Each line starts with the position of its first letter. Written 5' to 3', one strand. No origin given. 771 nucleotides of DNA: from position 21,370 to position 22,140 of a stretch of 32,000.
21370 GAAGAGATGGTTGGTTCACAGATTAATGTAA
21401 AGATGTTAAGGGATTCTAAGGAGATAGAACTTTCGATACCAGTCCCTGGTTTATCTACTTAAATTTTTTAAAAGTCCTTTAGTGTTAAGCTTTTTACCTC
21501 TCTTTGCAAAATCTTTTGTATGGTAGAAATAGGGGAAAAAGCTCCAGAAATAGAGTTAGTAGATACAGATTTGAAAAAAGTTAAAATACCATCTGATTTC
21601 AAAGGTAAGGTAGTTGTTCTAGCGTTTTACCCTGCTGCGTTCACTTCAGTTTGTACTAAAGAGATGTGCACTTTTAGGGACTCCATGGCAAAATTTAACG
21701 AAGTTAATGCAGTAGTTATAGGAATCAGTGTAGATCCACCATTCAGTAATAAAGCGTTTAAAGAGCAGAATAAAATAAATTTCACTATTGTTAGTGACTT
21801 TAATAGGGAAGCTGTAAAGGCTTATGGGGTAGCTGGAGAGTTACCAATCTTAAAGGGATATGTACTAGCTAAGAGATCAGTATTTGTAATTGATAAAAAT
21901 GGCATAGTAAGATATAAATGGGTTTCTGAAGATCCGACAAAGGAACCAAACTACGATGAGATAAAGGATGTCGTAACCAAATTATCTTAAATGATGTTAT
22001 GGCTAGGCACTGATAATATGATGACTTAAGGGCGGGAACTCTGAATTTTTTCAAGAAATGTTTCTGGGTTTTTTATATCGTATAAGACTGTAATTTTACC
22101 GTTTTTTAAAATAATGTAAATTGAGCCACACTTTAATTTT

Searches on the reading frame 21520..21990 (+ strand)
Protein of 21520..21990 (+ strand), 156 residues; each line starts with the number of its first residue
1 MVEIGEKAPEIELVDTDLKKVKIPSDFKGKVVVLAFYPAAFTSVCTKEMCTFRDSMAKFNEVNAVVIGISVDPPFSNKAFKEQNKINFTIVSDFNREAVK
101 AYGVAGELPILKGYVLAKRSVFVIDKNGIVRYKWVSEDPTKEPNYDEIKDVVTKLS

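Call 13: search_protein_families(library=pfam, proteins=[window:21520-21990:+], max_evalue=0.001)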
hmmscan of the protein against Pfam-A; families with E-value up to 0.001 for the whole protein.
window:21520-21990:+ (156 aa): 2 families
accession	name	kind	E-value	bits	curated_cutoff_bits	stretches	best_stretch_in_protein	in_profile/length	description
PF00578.27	AhpC-TSA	-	1.1e-38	132.4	26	1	4-132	1-123/124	AhpC/TSA family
PF08534.16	Redoxin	-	1.2e-28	100.2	26.6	1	5-147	3-146/148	Redoxin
